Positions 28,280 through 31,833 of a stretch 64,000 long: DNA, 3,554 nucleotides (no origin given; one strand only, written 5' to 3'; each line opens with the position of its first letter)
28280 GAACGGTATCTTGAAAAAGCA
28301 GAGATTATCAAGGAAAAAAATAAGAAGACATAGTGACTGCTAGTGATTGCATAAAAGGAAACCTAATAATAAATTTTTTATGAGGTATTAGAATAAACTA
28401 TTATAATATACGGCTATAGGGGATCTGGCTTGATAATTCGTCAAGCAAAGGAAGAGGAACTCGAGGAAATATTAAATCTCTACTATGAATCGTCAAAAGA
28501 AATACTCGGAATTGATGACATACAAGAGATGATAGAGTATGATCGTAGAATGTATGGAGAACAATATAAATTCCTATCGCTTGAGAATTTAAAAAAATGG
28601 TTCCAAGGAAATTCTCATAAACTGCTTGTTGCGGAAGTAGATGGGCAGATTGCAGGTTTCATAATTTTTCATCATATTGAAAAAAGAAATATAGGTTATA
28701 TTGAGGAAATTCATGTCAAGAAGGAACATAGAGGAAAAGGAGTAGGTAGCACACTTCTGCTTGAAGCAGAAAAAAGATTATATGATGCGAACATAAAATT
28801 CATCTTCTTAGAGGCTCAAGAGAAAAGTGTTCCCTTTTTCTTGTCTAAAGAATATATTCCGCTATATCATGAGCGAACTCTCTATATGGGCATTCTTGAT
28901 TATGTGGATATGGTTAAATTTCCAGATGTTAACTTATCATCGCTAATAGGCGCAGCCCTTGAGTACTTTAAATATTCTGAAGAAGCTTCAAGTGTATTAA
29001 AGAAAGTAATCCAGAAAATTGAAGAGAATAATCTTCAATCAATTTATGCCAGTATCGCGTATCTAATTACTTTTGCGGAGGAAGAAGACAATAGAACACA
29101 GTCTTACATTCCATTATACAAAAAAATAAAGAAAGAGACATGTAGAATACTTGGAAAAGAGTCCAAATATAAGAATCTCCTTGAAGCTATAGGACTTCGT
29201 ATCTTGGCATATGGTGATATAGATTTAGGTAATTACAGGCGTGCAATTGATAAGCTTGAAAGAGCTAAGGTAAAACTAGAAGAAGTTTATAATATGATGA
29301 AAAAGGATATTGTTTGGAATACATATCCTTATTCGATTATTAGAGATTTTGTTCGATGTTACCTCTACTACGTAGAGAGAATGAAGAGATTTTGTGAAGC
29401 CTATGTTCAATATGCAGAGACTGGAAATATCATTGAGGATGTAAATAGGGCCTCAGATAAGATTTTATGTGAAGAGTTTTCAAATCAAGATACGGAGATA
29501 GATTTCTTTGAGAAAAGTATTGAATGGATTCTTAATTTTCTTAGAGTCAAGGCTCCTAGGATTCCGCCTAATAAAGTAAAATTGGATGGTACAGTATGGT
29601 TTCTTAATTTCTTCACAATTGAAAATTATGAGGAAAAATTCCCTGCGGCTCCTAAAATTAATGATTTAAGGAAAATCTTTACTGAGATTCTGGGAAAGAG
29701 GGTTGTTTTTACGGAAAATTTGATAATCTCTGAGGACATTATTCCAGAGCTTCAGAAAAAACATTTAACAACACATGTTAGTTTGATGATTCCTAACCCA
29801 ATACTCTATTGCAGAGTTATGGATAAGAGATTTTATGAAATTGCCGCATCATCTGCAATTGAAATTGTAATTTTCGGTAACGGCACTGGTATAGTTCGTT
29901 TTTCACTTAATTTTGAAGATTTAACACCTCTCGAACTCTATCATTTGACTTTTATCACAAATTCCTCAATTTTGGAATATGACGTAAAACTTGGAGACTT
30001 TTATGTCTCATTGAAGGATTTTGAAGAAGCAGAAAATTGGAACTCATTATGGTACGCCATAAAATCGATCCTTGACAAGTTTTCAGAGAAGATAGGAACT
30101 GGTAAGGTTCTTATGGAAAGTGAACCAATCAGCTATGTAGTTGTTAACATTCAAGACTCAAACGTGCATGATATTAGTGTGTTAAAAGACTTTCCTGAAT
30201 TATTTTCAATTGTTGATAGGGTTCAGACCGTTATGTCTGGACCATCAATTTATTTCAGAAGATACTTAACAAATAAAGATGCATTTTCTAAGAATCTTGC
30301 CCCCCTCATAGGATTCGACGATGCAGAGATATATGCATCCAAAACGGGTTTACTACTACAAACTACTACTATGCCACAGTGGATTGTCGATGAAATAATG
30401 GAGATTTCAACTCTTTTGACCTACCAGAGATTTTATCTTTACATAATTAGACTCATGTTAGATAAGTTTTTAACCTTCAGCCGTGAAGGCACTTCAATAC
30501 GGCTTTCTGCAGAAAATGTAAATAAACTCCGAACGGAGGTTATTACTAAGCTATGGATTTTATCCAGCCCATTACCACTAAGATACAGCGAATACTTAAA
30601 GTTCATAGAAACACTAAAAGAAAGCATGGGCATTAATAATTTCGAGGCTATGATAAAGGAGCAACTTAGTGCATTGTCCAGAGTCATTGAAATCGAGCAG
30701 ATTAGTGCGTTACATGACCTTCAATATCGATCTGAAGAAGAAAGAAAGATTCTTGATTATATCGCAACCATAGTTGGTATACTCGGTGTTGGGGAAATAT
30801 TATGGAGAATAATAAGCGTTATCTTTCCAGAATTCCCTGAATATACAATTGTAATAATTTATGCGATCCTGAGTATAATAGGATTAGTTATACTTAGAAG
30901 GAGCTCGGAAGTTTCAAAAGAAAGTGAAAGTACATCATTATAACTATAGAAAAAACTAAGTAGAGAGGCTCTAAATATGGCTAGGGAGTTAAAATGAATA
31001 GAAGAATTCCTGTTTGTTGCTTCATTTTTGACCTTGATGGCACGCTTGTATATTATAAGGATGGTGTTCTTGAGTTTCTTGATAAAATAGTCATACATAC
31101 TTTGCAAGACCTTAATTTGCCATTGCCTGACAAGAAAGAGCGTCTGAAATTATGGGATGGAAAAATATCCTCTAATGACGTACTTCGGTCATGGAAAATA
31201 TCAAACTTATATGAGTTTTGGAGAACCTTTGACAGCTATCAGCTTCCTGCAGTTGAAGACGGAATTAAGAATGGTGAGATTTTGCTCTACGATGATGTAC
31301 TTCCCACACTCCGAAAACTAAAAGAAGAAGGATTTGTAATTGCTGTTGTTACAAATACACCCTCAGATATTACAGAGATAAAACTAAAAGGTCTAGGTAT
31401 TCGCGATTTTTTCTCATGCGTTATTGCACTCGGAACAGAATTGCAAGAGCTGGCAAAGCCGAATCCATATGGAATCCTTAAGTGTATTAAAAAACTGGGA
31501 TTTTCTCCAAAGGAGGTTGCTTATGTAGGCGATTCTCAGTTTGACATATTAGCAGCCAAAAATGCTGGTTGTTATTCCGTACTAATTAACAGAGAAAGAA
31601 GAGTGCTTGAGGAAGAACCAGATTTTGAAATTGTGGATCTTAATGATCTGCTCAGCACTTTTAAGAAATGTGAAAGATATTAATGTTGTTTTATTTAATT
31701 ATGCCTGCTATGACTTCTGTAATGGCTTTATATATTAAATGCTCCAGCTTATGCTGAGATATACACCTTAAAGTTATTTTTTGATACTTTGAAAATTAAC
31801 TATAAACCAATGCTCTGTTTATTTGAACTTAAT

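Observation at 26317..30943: Uncharacterised three-gene module: Zn-ribbon/wHTH protein plus two CorA-topology membrane proteins, one fused to a GNAT acetyltransferase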

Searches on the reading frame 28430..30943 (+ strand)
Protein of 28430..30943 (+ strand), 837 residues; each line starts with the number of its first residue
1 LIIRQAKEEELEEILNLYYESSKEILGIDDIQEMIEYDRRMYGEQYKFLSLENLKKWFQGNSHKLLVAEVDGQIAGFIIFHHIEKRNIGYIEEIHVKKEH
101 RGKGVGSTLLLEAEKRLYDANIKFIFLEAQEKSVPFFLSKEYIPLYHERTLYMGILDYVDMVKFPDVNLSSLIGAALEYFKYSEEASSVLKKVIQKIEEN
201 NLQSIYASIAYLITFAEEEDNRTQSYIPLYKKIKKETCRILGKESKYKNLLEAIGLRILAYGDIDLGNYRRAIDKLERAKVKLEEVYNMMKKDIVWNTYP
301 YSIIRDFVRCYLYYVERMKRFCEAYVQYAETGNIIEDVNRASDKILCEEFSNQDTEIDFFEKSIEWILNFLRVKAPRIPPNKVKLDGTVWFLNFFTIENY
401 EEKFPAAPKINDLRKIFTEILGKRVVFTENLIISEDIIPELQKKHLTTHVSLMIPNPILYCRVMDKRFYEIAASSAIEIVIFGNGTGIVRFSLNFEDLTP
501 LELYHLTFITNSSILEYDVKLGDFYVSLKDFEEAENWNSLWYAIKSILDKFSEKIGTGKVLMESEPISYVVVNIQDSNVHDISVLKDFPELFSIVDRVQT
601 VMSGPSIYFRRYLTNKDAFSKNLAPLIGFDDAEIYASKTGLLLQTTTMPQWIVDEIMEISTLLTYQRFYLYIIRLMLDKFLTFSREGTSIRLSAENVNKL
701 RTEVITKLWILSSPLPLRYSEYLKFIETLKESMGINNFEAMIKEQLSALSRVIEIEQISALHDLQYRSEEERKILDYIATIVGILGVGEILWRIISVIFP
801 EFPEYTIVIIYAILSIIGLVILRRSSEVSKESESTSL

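Call 3: search_protein_families(library=pfam, proteins=[window:28430-30943:+], max_evalue=1)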
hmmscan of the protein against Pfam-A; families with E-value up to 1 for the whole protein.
window:28430-30943:+ (837 aa): 10 families
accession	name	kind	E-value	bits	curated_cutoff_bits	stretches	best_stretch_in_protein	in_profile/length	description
PF00583.31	Acetyltransf_1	-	9.9e-17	61.7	20.7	1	32-137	2-111/116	Acetyltransferase (GNAT) family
PF13673.13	Acetyltransf_10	-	1.2e-12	48.3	23.6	1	46-161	14-124/128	Acetyltransferase (GNAT) domain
PF13508.13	Acetyltransf_7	-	2.3e-10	41.2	27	1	62-137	2-77/84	Acetyltransferase (GNAT) domain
PF13527.13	Acetyltransf_9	-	0.00023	21.6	25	1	29-131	8-115/127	Acetyltransferase (GNAT) domain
PF14542.12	Acetyltransf_CG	-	0.024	15.2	30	1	69-120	5-56/80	GCN5-related N-acetyl-transferase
PF08445.16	FR47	-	0.036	14.5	22.1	1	83-120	16-53/86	FR47-like protein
PF16092.11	CFAP61_N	-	0.037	14.2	27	1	29-79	190-239/264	Cilia- and flagella-associated protein 61, N-terminal domain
PF13181.12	TPR_8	-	0.084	13.5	25.7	0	520-536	6-22/34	Tetratricopeptide repeat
PF20824.2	Cmr2_hel_dom2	-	0.16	12.8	27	1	181-256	6-79/86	CRISPR RNA silencing complex Cmr2 subunit, second helical domain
PF07719.23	TPR_2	-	0.16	12.6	27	0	256-279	4-27/34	Tetratricopeptide repeat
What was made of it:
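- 28430..28924 (+): ORF3 GNAT acetyltransferase domain (aa about 1-165), including the acetyl-CoA motif R-G-K-G-V-G. PF00583 at E 9.9e-17 (call 3).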

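Call 4: search_protein_families(library=ncbifam, proteins=[window:28430-30943:+], max_evalue=1)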
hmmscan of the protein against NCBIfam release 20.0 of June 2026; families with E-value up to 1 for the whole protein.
window:28430-30943:+ (837 aa): 20 families
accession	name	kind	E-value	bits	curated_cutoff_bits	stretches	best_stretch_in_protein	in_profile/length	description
TIGR01575.1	rimI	equivalog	6.9e-10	39.2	86.4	1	32-130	3-97/132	ribosomal protein S18-alanine N-acetyltransferase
NF040503.1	resist_ArsN1a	equivalog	2.3e-05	24.2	170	1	50-115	33-103/159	arsinothricin resistance N-acetyltransferase ArsN1 family A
NF002959.0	PRK03624.1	equivalog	2.9e-05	23.8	124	1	56-131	42-115/147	GNAT family acetyltransferase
NF043067.1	AAC_6p_group_E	equivalog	0.00022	21.1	140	1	30-115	5-97/140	aminoglycoside 6'-N-acetyltransferase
NF005840.0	PRK07757.1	equivalog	0.00084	19.3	154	1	61-128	40-106/153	N-acetyltransferase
NF007530.0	PRK10146.1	equivalog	0.0021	18.3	142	1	66-121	54-109/144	aminoalkylphosphonate N-acetyltransferase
NF000487.1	stat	exception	0.0021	17.6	420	1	62-130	78-146/189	streptothricin N-acetyltransferase STAT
NF000360.1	sat4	exception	0.0023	18.1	380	1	88-134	96-142/180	streptothricin N-acetyltransferase Sat4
NF000054.1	AAC_2p_Ie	exception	0.0048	16.7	400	1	79-147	70-137/182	aminoglycoside N-acetyltransferase AAC(2')-Ie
NF007025.1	PRK09491.1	equivalog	0.012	15.6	173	1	59-131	35-105/145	ribosomal protein S18-alanine N-acetyltransferase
NF000358.1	sat2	exception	0.013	15.3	360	1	86-136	81-131/174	streptothricin N-acetyltransferase Sat2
NF053587.1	SpmdActasePaiA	equivalog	0.033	13.9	250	1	4-162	6-166/172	spermidine/spermine N(1)-acetyltransferase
NF040501.1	resist_ArsN2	equivalog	0.047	13.3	125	1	63-140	24-99/133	arsenic resistance N-acetyltransferase ArsN2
NF000115.2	AAC_6p_Iad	exception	0.048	13.8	275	1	86-115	72-101/144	aminoglycoside N-acetyltransferase AAC(6')-Iad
NF003641.0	PRK05279.1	equivalog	0.076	11.8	344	1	63-138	334-408/441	amino-acid N-acetyltransferase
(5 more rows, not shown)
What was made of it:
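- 28430..28924 (+): RimI-like by NCBIfam at E 6.9e-10, below the cut-off (call 4).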

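Call 6: search_protein_families(library=padloc, proteins=[window:28430-30943:+], max_evalue=1)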
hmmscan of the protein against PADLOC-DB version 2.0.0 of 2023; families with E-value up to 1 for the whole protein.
window:28430-30943:+ (837 aa): 0 families

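Call 8: search_solved_structures(query=window:28430-30943:+, max_evalue=10)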
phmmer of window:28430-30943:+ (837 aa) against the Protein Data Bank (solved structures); distinct sequences matched with E-value up to 10: 36.
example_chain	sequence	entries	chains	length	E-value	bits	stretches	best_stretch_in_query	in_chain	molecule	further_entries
3pp9_A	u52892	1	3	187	7.3e-06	28.1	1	13-135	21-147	Putative streptothricin acetyltransferase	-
3jvn_A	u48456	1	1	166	0.00015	23.8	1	61-131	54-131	Acetyltransferase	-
1q2y_A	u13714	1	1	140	0.00035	22.5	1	85-155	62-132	similar to hypothetical proteins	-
7n1l_A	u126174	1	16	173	0.00087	21.2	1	59-110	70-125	GCN5-related N-acetyltransferase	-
4lx9_A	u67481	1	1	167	0.0043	18.9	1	28-138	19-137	ARCHAEAL AMINO-TERMINAL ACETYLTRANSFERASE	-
2x7b_A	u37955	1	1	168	0.0044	18.9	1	28-138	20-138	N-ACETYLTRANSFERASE SSO0209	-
4r3k_A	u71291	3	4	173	0.0048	18.8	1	28-138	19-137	Uncharacterized N-acetyltransferase SSO0209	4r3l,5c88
6yug_A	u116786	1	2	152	0.012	17.5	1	49-123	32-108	Diamine acetyltransferase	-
2q0y_A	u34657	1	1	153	0.02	16.7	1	87-143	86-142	GCN5-related N-acetyltransferase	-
1wwz_A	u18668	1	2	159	0.023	16.5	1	42-112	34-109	hypothetical protein PH1933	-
3fb3_A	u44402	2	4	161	0.026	16.3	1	86-142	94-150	N-acetyltransferase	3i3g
5c82_A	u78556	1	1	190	0.03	16.1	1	69-134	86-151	Nourseothricin acetyltransferase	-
5kgh_A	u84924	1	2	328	0.032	16.1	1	43-125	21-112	Predicted acetyltransferase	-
4ua3_A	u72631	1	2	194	0.032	16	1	68-130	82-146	Uncharacterized N-acetyltransferase C825.04c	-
2pdo_A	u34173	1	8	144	0.044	15.6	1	64-126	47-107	Acetyltransferase ypeA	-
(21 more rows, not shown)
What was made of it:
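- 28430..28924 (+): PDB GNAT hits (call 8).
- The GNAT domain is confirmed (calls 3, 4, 8).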

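Call 10: find_homologous_proteins(query=window:28430-30943:+)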
Query window:28430-30943:+ (837 aa): 1 proteins with E <= 0.001 among 8000 candidates.
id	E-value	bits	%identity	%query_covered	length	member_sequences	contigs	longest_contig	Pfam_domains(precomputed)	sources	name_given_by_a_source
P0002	0.0e+0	1841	100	100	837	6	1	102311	PF13673.14,PF13508.14,PF00583.32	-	-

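Call 63: predict_structure(protein=window:28430-30943:+)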
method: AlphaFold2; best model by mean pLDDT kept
length: 837 residues; sequences in the alignment: 1
mean_pLDDT: 37.9   pTM: 0.26
mean pLDDT of the five models: 37.9, 31.8, 29.1, 27.9, 26.8
residues with pLDDT >= 90: 0; 70-90: 1; 50-70: 34; < 50: 802
segments of 3 or more residues with pLDDT < 50: 1-267, 293-315, 332-730, 732-816, 818-837
pLDDT, mean of each block of 10 residues (from residue 1): 38 44 37 45 41 46 44 41 34 39 39 40 31 33 33 39 39 42 45 47 38 37 36 40 40 37 43 60 57 38 41 51 51 39 32 33 33 28 30 35 37 43 41 38 32 28 30 32 29 33 31 28 31 33 40 36 30 30 35 35 31 35 35 30 31 30 34 43 43 42 37 33 46 46 40 34 39 39 41 43 44 45 40 34
secondary structure, 60 per line:
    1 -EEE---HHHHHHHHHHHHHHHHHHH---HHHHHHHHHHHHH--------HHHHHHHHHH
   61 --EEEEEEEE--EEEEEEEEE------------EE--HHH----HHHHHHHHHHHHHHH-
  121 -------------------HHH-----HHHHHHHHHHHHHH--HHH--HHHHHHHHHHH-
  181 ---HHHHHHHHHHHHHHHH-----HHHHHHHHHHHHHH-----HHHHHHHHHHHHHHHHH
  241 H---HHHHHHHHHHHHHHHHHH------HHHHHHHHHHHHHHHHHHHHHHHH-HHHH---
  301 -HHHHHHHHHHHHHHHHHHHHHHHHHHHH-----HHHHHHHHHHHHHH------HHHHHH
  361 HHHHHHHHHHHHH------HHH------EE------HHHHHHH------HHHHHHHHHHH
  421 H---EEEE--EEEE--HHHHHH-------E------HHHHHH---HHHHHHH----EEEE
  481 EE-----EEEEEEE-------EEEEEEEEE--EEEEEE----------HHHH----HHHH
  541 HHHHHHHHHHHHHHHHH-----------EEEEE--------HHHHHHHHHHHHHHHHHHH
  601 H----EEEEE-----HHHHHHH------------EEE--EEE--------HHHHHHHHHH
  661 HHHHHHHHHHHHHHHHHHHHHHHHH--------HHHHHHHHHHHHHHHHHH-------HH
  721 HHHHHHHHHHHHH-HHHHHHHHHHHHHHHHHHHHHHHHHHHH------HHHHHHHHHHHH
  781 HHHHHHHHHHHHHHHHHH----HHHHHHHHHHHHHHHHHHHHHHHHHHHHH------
elements in order (helices of 4 or more, strands of 3 or more residues): E2-4 H8-26 H30-42 H51-60 E63-70 E73-81 H105-119 H148-161 H169-179 H184-199 H205-218 H224-241 H245-262 H269-292 H294-297 H302-329 H335-348 H355-373 H397-403 H410-421 E425-428 E431-434 H437-442 H457-462 H466-472 E477-482 E488-494 E502-510 E513-518 H529-532 H537-557 E569-573 H582-601 E606-610 H616-622 E635-637 E640-642 H651-685 H694-711 H719-733 H735-762 H769-798 H803-831
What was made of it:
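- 30749..30895 (+): ORF3 C-terminal TM hairpin (aa about 774-822). TM1 contains GILGVGE. Secondary structure of the low-confidence model (call 63).
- On CorA / 2-TM-GxN superfamily (ORF3): The model is unusable at pLDDT 37.9 (call 63).
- ORF3's fold is unknown (call 63). The ORF3 model has pLDDT 37.9, so no fold comparison is possible (call 63).
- Tried and rejected: The single-sequence AlphaFold2 model of ORF3 had pLDDT 37.9, so I did not run a fold search on it (call 63).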

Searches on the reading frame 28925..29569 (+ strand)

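Call 70: search_protein_families(library=pfam, proteins=[window:28925-29569:+], max_evalue=10)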
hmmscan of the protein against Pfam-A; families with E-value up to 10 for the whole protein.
window:28925-29569:+ (215 aa): 3 families
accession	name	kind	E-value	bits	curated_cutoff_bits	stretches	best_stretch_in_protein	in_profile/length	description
PF20824.2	Cmr2_hel_dom2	-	0.051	14.5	27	1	16-91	6-79/86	CRISPR RNA silencing complex Cmr2 subunit, second helical domain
PF04607.23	RelA_SpoT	-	0.27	12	27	1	57-136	2-74/113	Region found in RelA / SpoT proteins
PF04787.17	Pox_H7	-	1.1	10.2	28.2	1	15-75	51-111/143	Late protein H7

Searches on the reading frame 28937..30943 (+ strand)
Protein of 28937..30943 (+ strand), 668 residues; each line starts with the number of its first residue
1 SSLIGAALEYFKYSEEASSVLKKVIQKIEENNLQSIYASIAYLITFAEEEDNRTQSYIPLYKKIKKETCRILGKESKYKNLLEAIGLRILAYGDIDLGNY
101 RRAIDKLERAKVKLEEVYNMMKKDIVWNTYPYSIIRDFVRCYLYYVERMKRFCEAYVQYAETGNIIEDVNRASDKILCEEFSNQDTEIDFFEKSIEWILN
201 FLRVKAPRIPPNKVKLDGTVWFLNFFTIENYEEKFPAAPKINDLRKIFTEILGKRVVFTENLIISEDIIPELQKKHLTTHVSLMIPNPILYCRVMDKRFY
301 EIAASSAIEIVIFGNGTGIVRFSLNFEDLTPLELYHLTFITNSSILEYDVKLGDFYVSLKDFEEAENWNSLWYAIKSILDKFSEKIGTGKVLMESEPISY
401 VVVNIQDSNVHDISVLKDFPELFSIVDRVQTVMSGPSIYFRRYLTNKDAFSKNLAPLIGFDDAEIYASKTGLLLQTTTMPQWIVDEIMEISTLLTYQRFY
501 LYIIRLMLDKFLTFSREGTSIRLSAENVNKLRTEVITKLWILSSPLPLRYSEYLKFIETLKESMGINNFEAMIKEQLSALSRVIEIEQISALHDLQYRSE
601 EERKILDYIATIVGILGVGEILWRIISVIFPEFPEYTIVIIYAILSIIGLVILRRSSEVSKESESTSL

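Call 25: find_homologous_proteins(query=window:28937-30943:+, max_evalue=0.01)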
Query window:28937-30943:+ (668 aa): 1 proteins with E <= 0.01 among 8000 candidates.
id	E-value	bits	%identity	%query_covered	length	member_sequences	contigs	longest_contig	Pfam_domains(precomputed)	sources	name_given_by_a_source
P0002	0.0e+0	1461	100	100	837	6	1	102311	PF13673.14,PF13508.14,PF00583.32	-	-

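Call 42: find_related_loci(query=window:28937-30943:+, collection=genome_contigs, flank=6000)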
Query window:28937-30943:+ (668 aa) in genome_contigs; peptide patterns used: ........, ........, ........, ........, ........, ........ (x = any residue, [..] = any of these).
63 stretches matched a pattern, but none encodes a relative of the query by tblastn (E <= 1e-3).

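Call 43: find_related_loci(query=window:28937-30943:+, collection=metagenome_contigs, flank=6000)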
Query window:28937-30943:+ (668 aa) in metagenome_contigs; peptide patterns used: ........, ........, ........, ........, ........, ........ (x = any residue, [..] = any of these).
108 stretches matched a pattern, but none encodes a relative of the query by tblastn (E <= 1e-3).
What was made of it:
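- Homology searches return only ORF3 itself (calls 10, 25, 42, 43). ORF3 has no homologue anywhere (calls 10, 25, 42, 43).
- Tried and rejected: ORF3 scans of genome and metagenome contigs found nothing (calls 42, 43).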

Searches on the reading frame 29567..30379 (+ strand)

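Call 70: search_protein_families(library=pfam, proteins=[window:29567-30379:+], max_evalue=10)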
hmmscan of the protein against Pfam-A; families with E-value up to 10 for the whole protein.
window:29567-30379:+ (271 aa): 1 family
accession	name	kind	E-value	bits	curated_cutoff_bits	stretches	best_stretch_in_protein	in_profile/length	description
PF08814.16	XisH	-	0.058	14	25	1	128-199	61-132/134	XisH protein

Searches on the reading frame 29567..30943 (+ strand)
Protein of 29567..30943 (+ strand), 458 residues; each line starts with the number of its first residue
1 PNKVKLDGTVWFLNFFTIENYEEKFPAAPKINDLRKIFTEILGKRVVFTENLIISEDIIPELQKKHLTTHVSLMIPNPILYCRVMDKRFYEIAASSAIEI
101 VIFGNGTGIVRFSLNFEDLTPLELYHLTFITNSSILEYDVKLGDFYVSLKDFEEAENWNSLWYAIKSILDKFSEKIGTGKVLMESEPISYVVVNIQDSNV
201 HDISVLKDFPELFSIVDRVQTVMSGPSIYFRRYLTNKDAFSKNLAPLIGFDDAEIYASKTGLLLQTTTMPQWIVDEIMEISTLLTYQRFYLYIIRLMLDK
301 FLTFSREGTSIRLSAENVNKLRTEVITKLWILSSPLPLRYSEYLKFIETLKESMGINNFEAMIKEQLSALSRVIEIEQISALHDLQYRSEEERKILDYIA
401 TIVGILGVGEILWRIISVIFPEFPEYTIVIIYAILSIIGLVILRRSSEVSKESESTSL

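Call 70: search_protein_families(library=pfam, proteins=[window:29567-30943:+], max_evalue=10)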
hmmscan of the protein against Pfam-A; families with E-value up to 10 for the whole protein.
window:29567-30943:+ (458 aa): 3 families
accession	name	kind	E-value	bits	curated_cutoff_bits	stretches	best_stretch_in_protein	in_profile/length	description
PF08814.16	XisH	-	0.11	13.1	25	1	128-199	61-132/134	XisH protein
PF08823.16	PG_binding_2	-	0.15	12.8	21.1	0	12-32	47-67/74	Putative peptidoglycan binding domain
PF06996.16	T6SS_TssG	-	0.2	11.3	24.6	0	333-405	78-146/304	Type VI secretion, TssG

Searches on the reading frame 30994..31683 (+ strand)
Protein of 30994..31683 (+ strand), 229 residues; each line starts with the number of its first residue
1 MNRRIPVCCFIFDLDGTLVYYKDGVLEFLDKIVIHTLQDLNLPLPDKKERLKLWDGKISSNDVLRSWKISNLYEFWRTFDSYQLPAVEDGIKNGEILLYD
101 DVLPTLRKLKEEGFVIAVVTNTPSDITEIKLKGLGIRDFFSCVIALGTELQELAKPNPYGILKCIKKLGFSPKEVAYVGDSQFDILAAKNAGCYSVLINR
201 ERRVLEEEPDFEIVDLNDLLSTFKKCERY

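Call 3: search_protein_families(library=pfam, proteins=[window:30994-31683:+], max_evalue=1)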
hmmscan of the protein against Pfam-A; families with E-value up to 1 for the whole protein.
window:30994-31683:+ (229 aa): 8 families
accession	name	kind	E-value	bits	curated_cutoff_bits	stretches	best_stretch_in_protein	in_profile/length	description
PF13419.12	HAD_2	-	9.7e-30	104.4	23.8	1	11-197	2-177/178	Haloacid dehalogenase-like hydrolase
PF00702.32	Hydrolase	-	1.5e-27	97.7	26.4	1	9-192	3-191/191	haloacid dehalogenase-like hydrolase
PF12710.13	HAD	-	3.4e-09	37.8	27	1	11-188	2-188/189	haloacid dehalogenase-like hydrolase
PF13242.12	Hydrolase_like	-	4.2e-08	33.4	22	1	154-202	3-52/75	HAD-hyrolase-like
PF08645.17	PNK3P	-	0.023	14.9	22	0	97-123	29-55/161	Polynucleotide kinase 3 phosphatase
PF08282.18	Hydrolase_3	-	0.057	13.6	20.9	0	10-25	1-16/255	haloacid dehalogenase-like hydrolase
PF13344.12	Hydrolase_6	-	0.12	12.8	27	0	100-125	17-42/101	Haloacid dehalogenase-like hydrolase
PF09419.16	PGP_phosphatase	-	0.13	12.3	20.4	1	171-199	135-164/168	Mitochondrial PGP phosphatase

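Call 4: search_protein_families(library=ncbifam, proteins=[window:30994-31683:+], max_evalue=1)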
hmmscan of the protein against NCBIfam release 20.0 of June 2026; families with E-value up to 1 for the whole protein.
window:30994-31683:+ (229 aa): 62 families (the best 25 are shown)
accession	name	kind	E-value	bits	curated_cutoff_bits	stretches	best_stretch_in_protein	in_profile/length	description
NF009695.0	PRK13222.1-2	equivalog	2.3e-26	92.7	225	1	10-224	9-223/226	phosphoglycolate phosphatase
NF009804.0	PRK13288.1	equivalog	4.3e-26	91.7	218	1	10-225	6-212/215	pyrophosphatase PpaX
NF009697.0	PRK13222.1-4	equivalog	9.2e-26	90.6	327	1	7-223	7-222/232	phosphoglycolate phosphatase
TIGR02253.1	CTE7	subfamily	2.2e-24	86.4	169.75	1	10-220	5-221/221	TIGR02253 family HAD-type hydrolase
NF009694.0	PRK13222.1-1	equivalog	1.1e-22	80.5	415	1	77-222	96-238/252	phosphoglycolate phosphatase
TIGR01449.2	PGP_bact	equivalog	1.4e-21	77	180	1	97-200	85-186/213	phosphoglycolate phosphatase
NF009698.0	PRK13223.1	equivalog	6.5e-15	55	466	1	98-221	102-227/272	phosphoglycolate phosphatase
NF009700.0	PRK13226.1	equivalog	6.3e-14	52.2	342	1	97-209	95-205/229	phosphoglycolate phosphatase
TIGR01428.1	HAD_type_II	equivalog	1e-13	51.8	125.4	1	98-202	92-194/197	haloacid dehalogenase type II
TIGR02252.1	DREG-2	subfamily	2.5e-13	50.2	155.2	1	98-197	106-203/203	HAD hydrolase, REG-2-like, family IA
TIGR01662.1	HAD-SF-IIIA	subfamily_domain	3.3e-13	49.9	44.6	1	94-198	22-138/141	HAD-IIIA family hydrolase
TIGR02009.1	PGMB-YQAB-SF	subfamily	3.5e-12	46.9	153.35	1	100-198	92-186/186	beta-phosphoglucomutase family hydrolase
TIGR02254.1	YjjG_YfnB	equivalog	5.7e-12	45.6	159.9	1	11-221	5-221/223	YjjG family noncanonical pyrimidine nucleotidase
TIGR01509.1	HAD-SF-IA-v3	subfamily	7.4e-12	45.7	29.4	2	64-198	32-154/154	HAD-IA family hydrolase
TIGR01548.1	HAD-SF-IA-hyp1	hypoth_equivalog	3.7e-11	42.9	140.2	1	85-191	96-197/197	TIGR01548 family HAD-type hydrolase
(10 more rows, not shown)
